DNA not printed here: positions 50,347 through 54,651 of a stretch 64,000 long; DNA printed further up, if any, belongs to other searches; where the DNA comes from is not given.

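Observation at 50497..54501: Pls-type membrane NRPS predicted to polymerise a basic amino acid (hand-derived code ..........)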

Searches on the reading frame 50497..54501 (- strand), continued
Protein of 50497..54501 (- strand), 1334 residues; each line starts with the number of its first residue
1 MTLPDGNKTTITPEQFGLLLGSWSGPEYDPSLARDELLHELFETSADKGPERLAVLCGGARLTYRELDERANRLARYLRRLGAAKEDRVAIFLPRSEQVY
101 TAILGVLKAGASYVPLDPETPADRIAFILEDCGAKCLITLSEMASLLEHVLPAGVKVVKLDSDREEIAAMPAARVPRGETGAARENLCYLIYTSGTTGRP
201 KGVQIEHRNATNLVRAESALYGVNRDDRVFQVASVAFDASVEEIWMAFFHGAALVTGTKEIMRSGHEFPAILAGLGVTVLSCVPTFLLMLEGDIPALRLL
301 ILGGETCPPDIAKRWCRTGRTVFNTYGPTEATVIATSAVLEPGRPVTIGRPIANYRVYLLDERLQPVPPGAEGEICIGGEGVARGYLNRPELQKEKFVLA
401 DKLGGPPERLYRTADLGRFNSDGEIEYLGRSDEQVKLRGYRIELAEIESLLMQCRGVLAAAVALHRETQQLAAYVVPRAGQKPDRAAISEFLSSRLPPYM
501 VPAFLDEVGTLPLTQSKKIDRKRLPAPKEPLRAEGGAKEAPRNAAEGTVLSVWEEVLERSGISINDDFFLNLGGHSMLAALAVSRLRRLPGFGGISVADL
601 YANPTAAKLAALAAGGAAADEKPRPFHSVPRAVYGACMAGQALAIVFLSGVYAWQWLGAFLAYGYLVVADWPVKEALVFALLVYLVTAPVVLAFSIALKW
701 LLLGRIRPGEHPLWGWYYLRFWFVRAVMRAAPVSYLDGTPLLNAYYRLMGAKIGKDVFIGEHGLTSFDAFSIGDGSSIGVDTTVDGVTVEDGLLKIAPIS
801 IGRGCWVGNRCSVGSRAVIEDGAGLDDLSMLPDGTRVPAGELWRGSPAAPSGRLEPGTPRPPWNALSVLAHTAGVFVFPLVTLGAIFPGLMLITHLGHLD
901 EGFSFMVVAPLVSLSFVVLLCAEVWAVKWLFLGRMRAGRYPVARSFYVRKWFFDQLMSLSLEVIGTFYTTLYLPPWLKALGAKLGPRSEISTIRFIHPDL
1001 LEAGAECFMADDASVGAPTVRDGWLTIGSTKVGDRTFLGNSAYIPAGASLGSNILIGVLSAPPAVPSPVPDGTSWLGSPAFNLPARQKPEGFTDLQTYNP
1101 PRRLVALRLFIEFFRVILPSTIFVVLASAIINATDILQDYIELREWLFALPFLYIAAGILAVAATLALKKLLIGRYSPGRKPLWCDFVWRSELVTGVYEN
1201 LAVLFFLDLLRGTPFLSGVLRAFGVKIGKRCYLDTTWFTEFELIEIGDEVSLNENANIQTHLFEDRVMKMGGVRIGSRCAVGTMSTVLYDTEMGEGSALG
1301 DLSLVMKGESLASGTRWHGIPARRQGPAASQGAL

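Call 17: find_related_loci(query=window:50497-54501:-, collection=genome_contigs, flank=10000)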
Query window:50497-54501:- (1334 aa) in genome_contigs; peptide patterns used: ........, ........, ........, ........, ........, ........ (x = any residue, [..] = any of these).
600 stretches matched a pattern (row limit reached: there are more); 516 encode a relative of the query (tblastn E <= 1e-3); the best 80 are kept; 80 distinct loci.
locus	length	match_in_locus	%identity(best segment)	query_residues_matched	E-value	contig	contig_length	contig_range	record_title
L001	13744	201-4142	66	7-1333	0e+0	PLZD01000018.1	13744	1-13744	MAG: Elusimicrobia bacterium isolate palsa_1176 73.20120700_P3D.185_contig_15725, whole genome shotgun sequence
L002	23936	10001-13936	48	23-1332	0e+0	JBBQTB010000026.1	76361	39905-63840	MAG: Bacteroidales bacterium isolate Co_metawrap_1799 Cmw_1799_k141_5082251_length_76361_cov_30.9984, whole genome shotg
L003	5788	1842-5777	49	23-1332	0e+0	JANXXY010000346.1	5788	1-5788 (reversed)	MAG: Bacteroidales bacterium isolate GL140_3_metabat_26 GL140_3_k141_1688817, whole genome shotgun sequence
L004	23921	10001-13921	49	20-1326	0e+0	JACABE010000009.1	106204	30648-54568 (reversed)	MAG: Bacteroidetes bacterium isolate Cfx3-09 MAG09_9, whole genome shotgun sequence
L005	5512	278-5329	49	37-1326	0e+0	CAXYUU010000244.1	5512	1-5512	MAG: uncultured Acetobacteroides sp. isolate ERR13598979_concoct_48 genome assembly, contig: ERZ24879090.3751, whole gen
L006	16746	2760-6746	50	20-1325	0e+0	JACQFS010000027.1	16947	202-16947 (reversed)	MAG: Verrucomicrobia bacterium isolate NC_groundwater_1053_Pr1_S-0.65um_64_11 Montesol18_Sp65_coassembly_scaffold_31068,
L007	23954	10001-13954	48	7-1326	0e+0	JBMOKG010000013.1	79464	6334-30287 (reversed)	MAG: Bacteroidales bacterium isolate Deming_bin.89 contig439, whole genome shotgun sequence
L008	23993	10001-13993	49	19-1326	0e+0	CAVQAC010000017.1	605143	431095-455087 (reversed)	MAG: uncultured Planctomycetales bacterium isolate MFD09495.bin.2.65 genome assembly, contig: contig_3384, whole genome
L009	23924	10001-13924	48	20-1326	0e+0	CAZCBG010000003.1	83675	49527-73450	MAG TPA_asm: uncultured Bacteroides sp. isolate binchicken_co2_45 genome assembly, contig: NODE_136_length_83675_cov_17.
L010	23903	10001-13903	50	34-1323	0e+0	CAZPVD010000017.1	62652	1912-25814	MAG TPA_asm: uncultured Verrucomicrobiota bacterium isolate binchicken_co185_72 genome assembly, contig: NODE_626_length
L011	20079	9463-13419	49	23-1324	0e+0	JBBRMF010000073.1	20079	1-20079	MAG: Tepidisphaerales bacterium isolate La1_metabat2.017 LA1C_B2.017_k141_1224303L_20079_cov_12.8493, whole genome shotg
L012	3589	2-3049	58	313-1331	0e+0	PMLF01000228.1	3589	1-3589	MAG: Elusimicrobia bacterium isolate fen_1173 73.20120600_E1D.151_contig_290626, whole genome shotgun sequence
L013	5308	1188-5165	49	14-1320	0e+0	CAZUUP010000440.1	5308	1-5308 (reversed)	MAG TPA_asm: uncultured Akkermansia sp. isolate SRP150892_co1_86 genome assembly, contig: NODE_17363_length_5308_cov_7.7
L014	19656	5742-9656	50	30-1328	0e+0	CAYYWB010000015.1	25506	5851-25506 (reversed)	MAG TPA_asm: uncultured Bifidobacteriaceae bacterium isolate binchicken_co3_427 genome assembly, contig: NODE_6036_lengt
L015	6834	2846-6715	47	37-1326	0e+0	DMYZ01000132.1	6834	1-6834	MAG TPA_asm: Prevotella sp. isolate UBA11202 contig_2011, whole genome shotgun sequence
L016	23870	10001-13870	47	37-1334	0e+0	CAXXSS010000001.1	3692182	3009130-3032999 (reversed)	MAG: uncultured Bacteroides sp. isolate cf7d44f8-1653-4e37-a1e3-8b4d1bf19e18 genome assembly, contig: contig_1, whole ge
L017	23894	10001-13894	49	37-1334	0e+0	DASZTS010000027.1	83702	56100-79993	MAG TPA_asm: Pirellulales bacterium isolate SMAG_U6082 k141_374690, whole genome shotgun sequence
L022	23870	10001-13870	47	37-1334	0e+0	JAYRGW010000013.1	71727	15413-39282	MAG: Bacteroidaceae bacterium isolate SZ_szas22bin.8 NODE_304_length_71727_cov_6.2962, whole genome shotgun sequence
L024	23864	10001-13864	48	37-1334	0e+0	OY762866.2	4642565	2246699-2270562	MAG: Bacteroidaceae bacterium isolate 6278f434-0448-4bf6-ab69-65f278ddeab7 genome assembly, chromosome: 1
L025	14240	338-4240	50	37-1334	0e+0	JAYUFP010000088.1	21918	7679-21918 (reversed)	MAG: Isosphaeraceae bacterium isolate GFS_7813 GFS_7813_87, whole genome shotgun sequence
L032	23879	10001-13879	47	36-1334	0e+0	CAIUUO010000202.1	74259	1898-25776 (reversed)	MAG: uncultured Bacteroidia bacterium isolate Umea3p4_bin-0228 genome assembly, contig: bin-0228:202/304, whole genome s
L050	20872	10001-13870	47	37-1334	0e+0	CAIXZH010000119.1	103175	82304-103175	MAG: uncultured Bacteroidia bacterium isolate Umea_bin-02693 genome assembly, contig: bin-02693:119/119, whole genome sh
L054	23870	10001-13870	47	37-1334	0e+0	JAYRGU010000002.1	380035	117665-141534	MAG: Prevotella sp. isolate SZ_szas22bin.6 NODE_8_length_380035_cov_14.0108, whole genome shotgun sequence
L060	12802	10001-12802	60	39-1326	0e+0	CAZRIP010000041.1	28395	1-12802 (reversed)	MAG TPA_asm: uncultured Elusimicrobia sp. isolate binchicken_co54_389 genome assembly, contig: NODE_2831_length_28395_co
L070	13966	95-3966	48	37-1334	0e+0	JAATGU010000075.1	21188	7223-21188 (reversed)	MAG: Bacteroidales bacterium isolate bin_67 k141_1087758, whole genome shotgun sequence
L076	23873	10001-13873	46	37-1334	0e+0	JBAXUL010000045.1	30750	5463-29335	MAG: Prolixibacteraceae bacterium isolate ELA660 MAG660_45, whole genome shotgun sequence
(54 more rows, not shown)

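Call 19: list_cluster_members(proteins=[P0001, P0002])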
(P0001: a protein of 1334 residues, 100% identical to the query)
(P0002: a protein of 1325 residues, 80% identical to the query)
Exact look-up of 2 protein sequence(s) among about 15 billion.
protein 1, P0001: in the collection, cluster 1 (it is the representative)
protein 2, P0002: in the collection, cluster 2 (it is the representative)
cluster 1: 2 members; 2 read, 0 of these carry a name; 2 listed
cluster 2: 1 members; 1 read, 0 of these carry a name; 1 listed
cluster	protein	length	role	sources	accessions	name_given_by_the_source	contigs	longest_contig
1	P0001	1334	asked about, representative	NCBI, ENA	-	-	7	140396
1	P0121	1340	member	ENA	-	-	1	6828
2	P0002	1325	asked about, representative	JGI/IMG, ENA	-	-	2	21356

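Call 22: find_encoding_contigs(protein=P0001, flank=8000, max_places=4)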
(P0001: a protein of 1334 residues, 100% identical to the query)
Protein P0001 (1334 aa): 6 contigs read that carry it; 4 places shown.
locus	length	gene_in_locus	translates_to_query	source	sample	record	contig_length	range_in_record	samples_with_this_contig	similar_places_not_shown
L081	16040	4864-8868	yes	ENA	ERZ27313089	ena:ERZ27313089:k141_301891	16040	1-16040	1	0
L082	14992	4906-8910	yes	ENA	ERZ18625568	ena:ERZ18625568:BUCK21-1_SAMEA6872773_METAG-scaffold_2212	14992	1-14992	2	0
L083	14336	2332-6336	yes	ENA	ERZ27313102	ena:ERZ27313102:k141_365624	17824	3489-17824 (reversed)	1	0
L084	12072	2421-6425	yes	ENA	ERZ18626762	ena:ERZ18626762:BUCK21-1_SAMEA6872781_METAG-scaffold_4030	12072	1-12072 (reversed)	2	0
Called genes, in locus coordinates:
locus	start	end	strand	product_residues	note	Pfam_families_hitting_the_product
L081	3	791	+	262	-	?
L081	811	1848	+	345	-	PF02016:Peptidase_S66, PF17676:Peptidase_S66C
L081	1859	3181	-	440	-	PF07969:Amidohydro_3 (weak), PF01979:Amidohydro_1, PF07969:Amidohydro_3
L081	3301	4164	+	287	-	PF13432:TPR_16 (faint), PF07719:TPR_2 (faint), PF13181:TPR_8 (faint), PF13371:TPR_9 (faint), PF00515:TPR_1 (weak)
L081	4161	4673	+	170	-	-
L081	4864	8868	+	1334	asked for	PF00501:AMP-binding, PF13193:AMP-binding_C, PF00550:PP-binding, PF00132:Hexapep (faint), PF14602:Hexapep_2 (faint)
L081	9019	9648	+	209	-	-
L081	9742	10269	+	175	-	PF18967:PycTM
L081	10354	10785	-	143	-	-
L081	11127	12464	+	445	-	PF00924:MS_channel_2nd, PF00027:cNMP_binding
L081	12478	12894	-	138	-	-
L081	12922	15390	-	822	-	PF00270:DEAD (weak), PF21010:HA2_C (faint), PF00271:Helicase_C, PF08482:HrpB_C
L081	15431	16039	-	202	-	?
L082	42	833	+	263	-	PF13489:Methyltransf_23, PF01728:FtsJ (weak), PF02353:CMAS (weak), PF05175:MTS (weak), PF13847:Methyltransf_31, PF08241:Methyltransf_11, PF08242:Methyltransf_12, PF13649:Methyltransf_25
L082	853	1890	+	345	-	PF02016:Peptidase_S66, PF17676:Peptidase_S66C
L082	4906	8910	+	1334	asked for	PF00501:AMP-binding, PF13193:AMP-binding_C, PF00550:PP-binding, PF00132:Hexapep (faint), PF14602:Hexapep_2 (faint)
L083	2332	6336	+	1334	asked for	PF00501:AMP-binding, PF13193:AMP-binding_C, PF00550:PP-binding, PF00132:Hexapep (faint), PF14602:Hexapep_2 (faint)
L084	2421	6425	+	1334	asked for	PF00501:AMP-binding, PF13193:AMP-binding_C, PF00550:PP-binding, PF00132:Hexapep (faint), PF14602:Hexapep_2 (faint)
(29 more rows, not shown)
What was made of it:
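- The sequence is 100% conserved across assemblies from different samples (call 22).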

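Call 23: find_encoding_contigs(protein=P0002, flank=8000, max_places=2)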
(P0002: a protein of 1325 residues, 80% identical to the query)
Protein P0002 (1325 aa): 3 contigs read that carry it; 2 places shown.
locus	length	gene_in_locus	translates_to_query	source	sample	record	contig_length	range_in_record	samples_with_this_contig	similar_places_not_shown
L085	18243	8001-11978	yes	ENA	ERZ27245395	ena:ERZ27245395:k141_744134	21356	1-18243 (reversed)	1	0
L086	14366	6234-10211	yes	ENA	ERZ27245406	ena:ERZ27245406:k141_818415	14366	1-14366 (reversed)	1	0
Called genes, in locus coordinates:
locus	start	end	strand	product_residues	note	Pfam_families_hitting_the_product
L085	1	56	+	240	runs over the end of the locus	PF01113:DapB_N, PF05173:DapB_C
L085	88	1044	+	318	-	PF02129:Peptidase_S15, PF20434:BD-FAE (faint), PF00561:Abhydrolase_1, PF12146:Hydrolase_4, PF12697:Abhydrolase_6 (weak), PF00326:Peptidase_S9, PF00756:Esterase (weak)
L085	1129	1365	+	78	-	-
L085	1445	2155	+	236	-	-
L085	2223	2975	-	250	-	PF00839:Cys_rich_FGFR (weak)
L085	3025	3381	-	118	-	PF00355:Rieske, PF13806:Rieske_2, PF22543:Rieske_4 (weak)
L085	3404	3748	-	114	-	PF02943:FeThRed_B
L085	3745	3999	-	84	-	PF00462:Glutaredoxin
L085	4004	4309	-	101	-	PF00355:Rieske, PF13806:Rieske_2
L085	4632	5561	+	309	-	PF00781:DAGK_cat, PF19279:YegS_C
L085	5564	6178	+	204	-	PF03006:HlyIII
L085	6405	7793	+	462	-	PF07244:POTRA (weak)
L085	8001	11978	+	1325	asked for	PF00501:AMP-binding, PF13193:AMP-binding_C (weak), PF00550:PP-binding, PF00132:Hexapep (faint), PF14602:Hexapep_2 (faint)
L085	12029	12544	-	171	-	PF08327:AHSA1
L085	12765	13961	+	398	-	PF07992:Pyr_redox_2, PF13738:Pyr_redox_3 (faint), PF00070:Pyr_redox, PF14721:AIF_C (weak)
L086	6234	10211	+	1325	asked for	PF00501:AMP-binding, PF13193:AMP-binding_C (weak), PF00550:PP-binding, PF00132:Hexapep (faint), PF14602:Hexapep_2 (faint)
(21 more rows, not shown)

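Call 24: find_encoding_contigs(protein=P0004, flank=8000, max_places=2)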
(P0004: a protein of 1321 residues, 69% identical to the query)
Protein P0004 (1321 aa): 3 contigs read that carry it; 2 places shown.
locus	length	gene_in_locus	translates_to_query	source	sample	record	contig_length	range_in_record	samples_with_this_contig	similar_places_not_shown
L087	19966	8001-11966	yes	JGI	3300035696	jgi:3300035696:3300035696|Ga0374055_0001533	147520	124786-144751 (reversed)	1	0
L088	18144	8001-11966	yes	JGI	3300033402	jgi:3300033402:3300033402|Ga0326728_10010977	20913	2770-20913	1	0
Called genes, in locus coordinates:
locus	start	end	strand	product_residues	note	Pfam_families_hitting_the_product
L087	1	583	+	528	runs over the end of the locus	-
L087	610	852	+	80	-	-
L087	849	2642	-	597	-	-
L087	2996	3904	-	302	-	PF08331:QueG_DUF1730, PF13484:Fer4_16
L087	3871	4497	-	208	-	PF03099:BPL_LplA_LipB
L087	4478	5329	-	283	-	PF02749:QRPTase_N, PF01729:QRPTase_C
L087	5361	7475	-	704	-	PF00270:DEAD (weak), PF04851:ResIII, PF17757:UvrB_inter, PF27431:UvrB_3rd, PF00271:Helicase_C, PF12344:UvrB, PF02151:UVR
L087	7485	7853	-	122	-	PF00254:FKBP_C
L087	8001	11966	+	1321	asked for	PF00501:AMP-binding, PF13193:AMP-binding_C (weak), PF00550:PP-binding, PF00132:Hexapep (faint), PF14602:Hexapep_2 (faint)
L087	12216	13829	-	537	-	-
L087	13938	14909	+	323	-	-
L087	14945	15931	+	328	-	PF07854:DUF1646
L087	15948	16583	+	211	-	PF02308:MgtC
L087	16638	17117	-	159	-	-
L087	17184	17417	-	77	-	-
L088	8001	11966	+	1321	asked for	PF00501:AMP-binding, PF13193:AMP-binding_C (weak), PF00550:PP-binding, PF00132:Hexapep (faint), PF14602:Hexapep_2 (faint)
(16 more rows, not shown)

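Call 59: search_protein_families(library=pfam, proteins=[L060:9075-9989:+, L060:6646-9255:+], max_evalue=0.1)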
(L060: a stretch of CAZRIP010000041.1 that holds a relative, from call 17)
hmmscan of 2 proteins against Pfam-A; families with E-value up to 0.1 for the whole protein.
L060:9075-9989:+ (304 aa): 1 family
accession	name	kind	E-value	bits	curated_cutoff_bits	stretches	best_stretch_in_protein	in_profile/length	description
PF21819.3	DUF6885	-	0.031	13.8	27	1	38-95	56-113/251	Family of unknown function (DUF6885)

L060:6646-9255:+ (869 aa): 6 families
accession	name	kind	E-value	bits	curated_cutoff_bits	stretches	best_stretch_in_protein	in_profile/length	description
PF03572.23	Peptidase_S41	-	5.3e-44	150.1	24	1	666-828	1-163/165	Peptidase family S41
PF17820.7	PDZ_6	-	2.5e-11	43.6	27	1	581-630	6-53/54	PDZ domain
PF22694.1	CtpB_N-like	-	4.9e-07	30.6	27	1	497-543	36-81/85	Activating protease CtpB N-terminal domain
PF13180.12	PDZ_2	-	0.00018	22.2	27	1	579-633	18-71/80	PDZ domain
PF00595.29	PDZ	-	0.00026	21.7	23.2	1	558-629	8-80/81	PDZ domain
PF14685.13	PDZ_Tricorn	-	0.00047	20.5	25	1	583-633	30-80/88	Tricorn protease PDZ domain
